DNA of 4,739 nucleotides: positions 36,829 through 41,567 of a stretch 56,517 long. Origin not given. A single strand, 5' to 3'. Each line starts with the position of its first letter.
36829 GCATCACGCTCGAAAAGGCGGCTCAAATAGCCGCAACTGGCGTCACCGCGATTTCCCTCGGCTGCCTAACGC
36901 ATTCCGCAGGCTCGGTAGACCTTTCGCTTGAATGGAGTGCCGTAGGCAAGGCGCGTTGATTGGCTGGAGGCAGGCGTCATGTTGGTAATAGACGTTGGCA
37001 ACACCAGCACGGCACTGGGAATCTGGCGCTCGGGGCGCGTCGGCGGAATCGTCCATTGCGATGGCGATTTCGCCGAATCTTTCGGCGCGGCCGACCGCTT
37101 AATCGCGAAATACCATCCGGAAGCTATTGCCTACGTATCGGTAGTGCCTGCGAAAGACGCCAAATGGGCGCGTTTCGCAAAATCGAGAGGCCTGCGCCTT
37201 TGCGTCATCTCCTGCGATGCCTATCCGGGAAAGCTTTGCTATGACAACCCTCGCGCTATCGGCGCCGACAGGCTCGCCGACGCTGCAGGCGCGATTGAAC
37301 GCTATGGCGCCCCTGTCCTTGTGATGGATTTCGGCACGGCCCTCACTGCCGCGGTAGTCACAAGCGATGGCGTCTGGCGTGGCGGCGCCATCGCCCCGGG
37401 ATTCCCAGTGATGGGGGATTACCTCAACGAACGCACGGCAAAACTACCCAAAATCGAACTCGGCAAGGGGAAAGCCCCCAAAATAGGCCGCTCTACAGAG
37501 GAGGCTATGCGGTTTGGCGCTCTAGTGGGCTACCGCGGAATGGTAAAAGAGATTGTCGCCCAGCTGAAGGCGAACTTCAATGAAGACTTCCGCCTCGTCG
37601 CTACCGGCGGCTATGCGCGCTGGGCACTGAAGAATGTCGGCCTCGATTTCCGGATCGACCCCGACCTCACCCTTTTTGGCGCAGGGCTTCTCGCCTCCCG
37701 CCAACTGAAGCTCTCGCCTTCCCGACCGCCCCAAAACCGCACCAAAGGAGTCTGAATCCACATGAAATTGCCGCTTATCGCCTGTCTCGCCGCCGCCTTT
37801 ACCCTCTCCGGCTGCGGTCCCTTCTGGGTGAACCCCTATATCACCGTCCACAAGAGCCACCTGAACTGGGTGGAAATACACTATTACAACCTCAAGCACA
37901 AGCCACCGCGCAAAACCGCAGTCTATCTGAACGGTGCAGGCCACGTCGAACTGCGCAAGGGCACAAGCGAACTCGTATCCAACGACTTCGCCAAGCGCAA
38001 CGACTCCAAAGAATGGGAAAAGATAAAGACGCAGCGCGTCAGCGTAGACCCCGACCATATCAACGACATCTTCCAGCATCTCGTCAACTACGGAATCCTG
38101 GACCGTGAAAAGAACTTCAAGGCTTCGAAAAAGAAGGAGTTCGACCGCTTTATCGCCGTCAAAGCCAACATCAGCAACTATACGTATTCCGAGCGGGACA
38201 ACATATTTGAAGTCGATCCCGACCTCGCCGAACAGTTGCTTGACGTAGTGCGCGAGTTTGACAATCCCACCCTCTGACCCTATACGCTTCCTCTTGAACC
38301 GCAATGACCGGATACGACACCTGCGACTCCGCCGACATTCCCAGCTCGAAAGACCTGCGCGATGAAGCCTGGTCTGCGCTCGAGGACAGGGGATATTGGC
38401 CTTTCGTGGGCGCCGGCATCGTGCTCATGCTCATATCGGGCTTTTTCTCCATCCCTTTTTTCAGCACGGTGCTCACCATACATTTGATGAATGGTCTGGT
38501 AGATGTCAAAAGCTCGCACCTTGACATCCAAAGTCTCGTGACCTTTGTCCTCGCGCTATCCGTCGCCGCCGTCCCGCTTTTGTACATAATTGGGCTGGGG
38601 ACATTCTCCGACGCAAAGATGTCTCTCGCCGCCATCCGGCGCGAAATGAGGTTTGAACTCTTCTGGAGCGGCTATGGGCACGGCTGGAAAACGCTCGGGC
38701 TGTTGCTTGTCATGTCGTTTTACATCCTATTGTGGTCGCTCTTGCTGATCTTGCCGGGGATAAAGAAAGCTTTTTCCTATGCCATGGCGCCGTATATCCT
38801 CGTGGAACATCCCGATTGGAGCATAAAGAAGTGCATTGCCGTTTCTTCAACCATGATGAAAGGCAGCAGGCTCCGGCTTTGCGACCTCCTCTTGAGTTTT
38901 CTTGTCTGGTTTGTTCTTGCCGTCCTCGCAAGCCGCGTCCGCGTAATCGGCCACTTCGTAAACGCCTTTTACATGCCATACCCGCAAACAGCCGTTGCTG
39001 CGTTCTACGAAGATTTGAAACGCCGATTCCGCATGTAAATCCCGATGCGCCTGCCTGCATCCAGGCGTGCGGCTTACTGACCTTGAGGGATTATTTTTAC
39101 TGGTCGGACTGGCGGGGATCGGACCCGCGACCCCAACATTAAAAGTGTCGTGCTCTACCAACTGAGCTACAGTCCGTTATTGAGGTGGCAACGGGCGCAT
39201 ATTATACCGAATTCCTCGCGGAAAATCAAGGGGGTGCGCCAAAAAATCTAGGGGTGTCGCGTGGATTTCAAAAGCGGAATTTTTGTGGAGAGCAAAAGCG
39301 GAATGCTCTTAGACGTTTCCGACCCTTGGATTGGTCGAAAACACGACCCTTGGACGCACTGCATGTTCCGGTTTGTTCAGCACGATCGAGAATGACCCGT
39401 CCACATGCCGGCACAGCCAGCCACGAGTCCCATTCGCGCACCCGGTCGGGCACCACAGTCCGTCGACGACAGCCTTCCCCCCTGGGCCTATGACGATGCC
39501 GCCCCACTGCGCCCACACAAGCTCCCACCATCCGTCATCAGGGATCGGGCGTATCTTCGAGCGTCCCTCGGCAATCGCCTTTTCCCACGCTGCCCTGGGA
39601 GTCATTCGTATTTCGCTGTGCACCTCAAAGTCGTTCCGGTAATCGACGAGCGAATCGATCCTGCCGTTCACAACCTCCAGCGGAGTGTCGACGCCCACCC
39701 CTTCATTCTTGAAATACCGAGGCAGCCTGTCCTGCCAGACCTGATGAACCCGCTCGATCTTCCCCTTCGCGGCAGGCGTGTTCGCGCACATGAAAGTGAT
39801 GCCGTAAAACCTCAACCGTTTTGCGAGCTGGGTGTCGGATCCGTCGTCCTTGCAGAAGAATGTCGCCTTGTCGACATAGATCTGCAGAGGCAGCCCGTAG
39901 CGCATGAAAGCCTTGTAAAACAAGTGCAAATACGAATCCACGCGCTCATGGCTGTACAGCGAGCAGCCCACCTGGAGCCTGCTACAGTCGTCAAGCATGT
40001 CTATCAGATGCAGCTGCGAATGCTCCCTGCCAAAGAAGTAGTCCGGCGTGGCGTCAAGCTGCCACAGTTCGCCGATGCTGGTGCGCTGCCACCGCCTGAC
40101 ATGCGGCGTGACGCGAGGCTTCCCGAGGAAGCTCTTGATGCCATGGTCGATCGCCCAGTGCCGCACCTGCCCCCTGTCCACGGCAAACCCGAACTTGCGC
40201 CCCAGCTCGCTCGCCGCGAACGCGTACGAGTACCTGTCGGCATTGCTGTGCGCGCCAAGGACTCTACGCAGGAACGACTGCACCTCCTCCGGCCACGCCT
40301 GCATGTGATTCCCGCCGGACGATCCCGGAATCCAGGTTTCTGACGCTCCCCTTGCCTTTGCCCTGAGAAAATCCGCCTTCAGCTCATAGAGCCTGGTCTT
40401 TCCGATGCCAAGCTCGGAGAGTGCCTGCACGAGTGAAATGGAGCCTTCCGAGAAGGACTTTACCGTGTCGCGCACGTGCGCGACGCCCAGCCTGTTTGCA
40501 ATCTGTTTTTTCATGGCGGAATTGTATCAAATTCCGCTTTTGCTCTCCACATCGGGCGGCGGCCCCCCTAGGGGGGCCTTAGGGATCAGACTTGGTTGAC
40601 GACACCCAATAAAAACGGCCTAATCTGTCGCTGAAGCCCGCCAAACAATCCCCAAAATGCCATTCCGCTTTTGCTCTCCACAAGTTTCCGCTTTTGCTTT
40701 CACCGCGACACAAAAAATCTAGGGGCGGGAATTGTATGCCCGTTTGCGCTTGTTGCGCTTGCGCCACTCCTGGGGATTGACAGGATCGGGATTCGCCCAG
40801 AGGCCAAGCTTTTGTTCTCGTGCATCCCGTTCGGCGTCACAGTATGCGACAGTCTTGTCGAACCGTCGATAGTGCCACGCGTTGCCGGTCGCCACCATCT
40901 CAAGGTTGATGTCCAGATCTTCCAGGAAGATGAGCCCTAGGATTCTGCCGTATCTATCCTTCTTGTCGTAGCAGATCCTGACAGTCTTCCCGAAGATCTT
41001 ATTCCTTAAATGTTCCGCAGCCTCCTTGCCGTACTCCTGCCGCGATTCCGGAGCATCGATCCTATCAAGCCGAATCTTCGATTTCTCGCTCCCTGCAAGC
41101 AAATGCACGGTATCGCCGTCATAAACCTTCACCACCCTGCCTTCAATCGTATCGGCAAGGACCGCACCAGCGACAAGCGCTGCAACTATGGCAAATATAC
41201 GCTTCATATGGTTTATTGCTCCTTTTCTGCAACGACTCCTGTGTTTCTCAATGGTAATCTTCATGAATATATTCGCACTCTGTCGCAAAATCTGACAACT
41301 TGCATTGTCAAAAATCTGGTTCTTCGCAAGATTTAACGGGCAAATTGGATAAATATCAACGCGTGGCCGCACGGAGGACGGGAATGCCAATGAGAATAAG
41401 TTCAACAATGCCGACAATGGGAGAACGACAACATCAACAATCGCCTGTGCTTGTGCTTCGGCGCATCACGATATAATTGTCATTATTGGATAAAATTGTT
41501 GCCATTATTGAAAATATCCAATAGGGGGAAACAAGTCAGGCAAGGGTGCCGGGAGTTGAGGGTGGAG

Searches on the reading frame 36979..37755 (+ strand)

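Call 48: search_protein_families(library=pfam, proteins=[window:36979-37755:+], max_evalue=0.0001)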
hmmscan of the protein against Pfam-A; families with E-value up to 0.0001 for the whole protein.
window:36979-37755:+ (258 aa): 1 family
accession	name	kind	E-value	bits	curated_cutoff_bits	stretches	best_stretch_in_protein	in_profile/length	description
PF03309.20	Pan_kinase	-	2.5e-43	148.8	24.7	1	1-194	1-204/205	Type III pantothenate kinase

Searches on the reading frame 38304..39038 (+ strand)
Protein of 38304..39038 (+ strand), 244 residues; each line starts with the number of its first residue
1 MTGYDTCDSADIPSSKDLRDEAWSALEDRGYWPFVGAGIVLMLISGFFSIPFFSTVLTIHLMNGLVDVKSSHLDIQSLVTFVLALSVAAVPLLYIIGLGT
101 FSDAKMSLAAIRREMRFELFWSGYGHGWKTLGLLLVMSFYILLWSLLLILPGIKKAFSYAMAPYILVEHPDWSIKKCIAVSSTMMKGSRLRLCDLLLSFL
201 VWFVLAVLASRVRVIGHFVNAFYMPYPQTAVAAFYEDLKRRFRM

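Call 48: search_protein_families(library=pfam, proteins=[window:38304-39038:+], max_evalue=0.0001)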
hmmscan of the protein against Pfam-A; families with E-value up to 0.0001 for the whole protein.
window:38304-39038:+ (244 aa): 1 family
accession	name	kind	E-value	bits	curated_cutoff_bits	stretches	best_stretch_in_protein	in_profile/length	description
PF06161.16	DUF975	-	2.4e-14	54.2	34.8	1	39-241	54-242/243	Protein of unknown function (DUF975)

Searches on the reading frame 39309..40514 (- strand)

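Call 48: search_protein_families(library=pfam, proteins=[window:39309-40514:-], max_evalue=0.0001)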
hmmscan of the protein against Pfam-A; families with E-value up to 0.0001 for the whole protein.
window:39309-40514:- (401 aa): 1 family
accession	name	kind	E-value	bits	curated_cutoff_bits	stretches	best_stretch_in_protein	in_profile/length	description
PF00665.32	rve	-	1.2e-06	29.2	32.6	1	148-240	5-93/102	Integrase core domain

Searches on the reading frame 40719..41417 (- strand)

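Call 48: search_protein_families(library=pfam, proteins=[window:40719-41417:-], max_evalue=0.0001)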
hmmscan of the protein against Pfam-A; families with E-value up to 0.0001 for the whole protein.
window:40719-41417:- (232 aa): 1 family
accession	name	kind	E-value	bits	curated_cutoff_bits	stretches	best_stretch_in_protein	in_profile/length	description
PF00565.23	SNase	-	2.9e-23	82.8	21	1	114-209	1-107/107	Staphylococcal nuclease homologue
